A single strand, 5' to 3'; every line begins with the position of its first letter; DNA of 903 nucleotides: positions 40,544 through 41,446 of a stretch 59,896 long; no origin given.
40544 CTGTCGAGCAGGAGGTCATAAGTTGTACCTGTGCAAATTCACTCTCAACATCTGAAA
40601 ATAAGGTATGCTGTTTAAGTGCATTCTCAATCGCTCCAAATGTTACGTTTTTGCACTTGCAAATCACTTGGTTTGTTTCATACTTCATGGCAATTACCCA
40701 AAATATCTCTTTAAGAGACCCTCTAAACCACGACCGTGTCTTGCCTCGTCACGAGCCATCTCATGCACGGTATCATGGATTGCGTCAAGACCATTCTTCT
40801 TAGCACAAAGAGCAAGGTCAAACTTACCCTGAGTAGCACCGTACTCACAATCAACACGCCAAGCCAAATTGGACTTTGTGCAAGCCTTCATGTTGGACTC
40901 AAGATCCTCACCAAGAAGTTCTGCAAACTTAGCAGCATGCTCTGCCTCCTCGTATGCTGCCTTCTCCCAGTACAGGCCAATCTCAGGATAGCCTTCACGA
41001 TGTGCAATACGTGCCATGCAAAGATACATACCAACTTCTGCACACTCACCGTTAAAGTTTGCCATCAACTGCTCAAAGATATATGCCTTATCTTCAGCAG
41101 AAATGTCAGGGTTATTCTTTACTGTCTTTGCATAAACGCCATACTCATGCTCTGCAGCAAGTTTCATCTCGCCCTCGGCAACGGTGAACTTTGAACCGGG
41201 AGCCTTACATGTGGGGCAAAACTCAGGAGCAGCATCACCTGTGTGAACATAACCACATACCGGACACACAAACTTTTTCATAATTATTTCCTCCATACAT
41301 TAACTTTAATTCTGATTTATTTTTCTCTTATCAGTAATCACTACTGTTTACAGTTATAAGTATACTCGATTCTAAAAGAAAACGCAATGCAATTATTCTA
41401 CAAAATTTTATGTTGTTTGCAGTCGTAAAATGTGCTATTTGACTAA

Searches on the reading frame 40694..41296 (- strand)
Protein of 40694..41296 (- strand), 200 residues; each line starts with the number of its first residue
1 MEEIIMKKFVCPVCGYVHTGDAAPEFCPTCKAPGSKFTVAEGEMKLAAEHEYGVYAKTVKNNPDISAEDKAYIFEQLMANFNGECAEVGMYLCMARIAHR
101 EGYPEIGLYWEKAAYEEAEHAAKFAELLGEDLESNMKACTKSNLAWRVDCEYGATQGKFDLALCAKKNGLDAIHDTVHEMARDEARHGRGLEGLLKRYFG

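Call 4: search_protein_families(library=pfam, proteins=[window:40694-41296:-], max_evalue=0.1)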
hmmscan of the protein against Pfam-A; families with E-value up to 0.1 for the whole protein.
window:40694-41296:- (200 aa): 5 families
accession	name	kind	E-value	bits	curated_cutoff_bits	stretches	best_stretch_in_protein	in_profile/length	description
PF21349.2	RUBY_RBDX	-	5.9e-13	48.4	26.5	1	9-37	1-29/30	Rubrerythrin, rubredoxin-like domain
PF02915.23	Rubrerythrin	-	7.7e-12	46.2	22.8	1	75-130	1-55/137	Rubrerythrin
PF00210.30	Ferritin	-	0.0076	16.6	24.5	1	77-129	4-56/142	Ferritin-like domain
PF06734.18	UL97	-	0.068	13.4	25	1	90-140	105-153/187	UL97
PF14803.11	Zn_ribbon_Nudix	-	0.079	13.3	25.6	0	9-18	23-32/34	Nudix N-terminal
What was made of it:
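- Checked: A rubrerythrin gene lies upstream at 40694-41296 (call 4).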

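Call 5: search_protein_families(library=ncbifam, proteins=[window:40694-41296:-], max_evalue=0.1)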
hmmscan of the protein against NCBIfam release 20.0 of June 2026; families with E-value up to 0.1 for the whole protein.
window:40694-41296:- (200 aa): 4 families
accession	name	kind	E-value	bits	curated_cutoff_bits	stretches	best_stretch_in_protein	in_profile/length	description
NF045767.1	RuberyRbr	equivalog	1e-16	61.6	200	2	75-195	11-142/194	rubrerythrin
NF045783.1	Nigrythrn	equivalog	5.9e-11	42.8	340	2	9-38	172-200/202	nigerythrin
NF045720.1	rubredox_RCKP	subfamily_domain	0.00058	19.4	45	1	6-34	1-29/34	RCKP-type rubredoxin-like domain-containing protein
NF033497.1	rubre_like_arch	subfamily_domain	0.011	15.5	32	1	10-30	2-22/34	rubrerythrin-like domain-containing protein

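Call 17: find_encoding_contigs(protein=window:40697-41296:-, flank=6000, max_places=10)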
Protein window:40697-41296:- (200 aa): no gene with exactly this product is on record in the collection.

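Call 51: find_homologous_proteins(query=window:40697-41296:-, max_evalue=1e-60)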
Query window:40697-41296:- (200 aa): 7602 proteins with E <= 1e-60 among 8000 candidates; the best 120 are listed.
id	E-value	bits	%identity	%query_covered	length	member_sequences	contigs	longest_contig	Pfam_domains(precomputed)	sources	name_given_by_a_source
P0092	5.4e-119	414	89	100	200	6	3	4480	PF02915.24,PF21349.3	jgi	-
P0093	1.8e-118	412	85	97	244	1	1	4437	PF02915.24,PF21349.3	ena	-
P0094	1.1e-115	403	85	96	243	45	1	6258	PF02915.24,PF21349.3,PF23458.3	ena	-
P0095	3.0e-115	401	88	98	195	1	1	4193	PF02915.24,PF21349.3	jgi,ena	-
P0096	1.0e-114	400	75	97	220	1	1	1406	PF02915.24,PF21349.3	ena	-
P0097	7.1e-114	397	88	98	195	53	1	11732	PF02915.24,PF21349.3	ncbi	-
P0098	9.8e-114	396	88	97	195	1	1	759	PF02915.24,PF21349.3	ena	-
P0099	2.4e-113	395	87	100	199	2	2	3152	PF02915.24,PF21349.3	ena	-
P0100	2.5e-113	395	77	97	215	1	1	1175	PF02915.24,PF21349.3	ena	-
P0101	4.8e-113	394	87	100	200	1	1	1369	PF02915.24,PF21349.3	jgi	jgi:rubrerythrin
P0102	6.1e-113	394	89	97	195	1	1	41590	PF02915.24,PF21349.3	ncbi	-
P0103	7.2e-113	394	86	97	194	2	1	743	PF02915.24,PF21349.3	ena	-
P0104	1.7e-112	392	88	97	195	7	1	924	PF02915.24,PF21349.3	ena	-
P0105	2.1e-112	392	80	97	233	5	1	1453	PF02915.24,PF21349.3,PF23458.3,PF23455.2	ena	-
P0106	2.5e-112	392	88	97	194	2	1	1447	PF02915.24,PF21349.3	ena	-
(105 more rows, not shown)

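Call 52: find_encoding_contigs(protein=P0092, flank=6000, max_places=6)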
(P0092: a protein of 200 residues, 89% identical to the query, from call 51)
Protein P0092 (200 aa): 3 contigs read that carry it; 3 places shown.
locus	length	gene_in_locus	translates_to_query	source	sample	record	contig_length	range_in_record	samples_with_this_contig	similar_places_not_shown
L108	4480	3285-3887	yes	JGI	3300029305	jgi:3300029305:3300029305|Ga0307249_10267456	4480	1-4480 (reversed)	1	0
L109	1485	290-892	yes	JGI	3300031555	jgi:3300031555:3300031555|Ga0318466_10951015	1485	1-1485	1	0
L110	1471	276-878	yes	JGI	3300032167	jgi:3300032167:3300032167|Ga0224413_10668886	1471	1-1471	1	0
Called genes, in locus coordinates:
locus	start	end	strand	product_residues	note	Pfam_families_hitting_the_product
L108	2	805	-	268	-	?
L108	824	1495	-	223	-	PF04140:ICMT, PF04191:PEMT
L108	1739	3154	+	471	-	PF01943:Polysacc_synt (weak)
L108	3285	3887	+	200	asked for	PF21349:RUBY_RBDX, PF02915:Rubrerythrin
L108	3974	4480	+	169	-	?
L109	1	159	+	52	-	?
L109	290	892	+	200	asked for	PF21349:RUBY_RBDX, PF02915:Rubrerythrin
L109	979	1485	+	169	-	?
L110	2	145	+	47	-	?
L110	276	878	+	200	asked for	PF21349:RUBY_RBDX, PF02915:Rubrerythrin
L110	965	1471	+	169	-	?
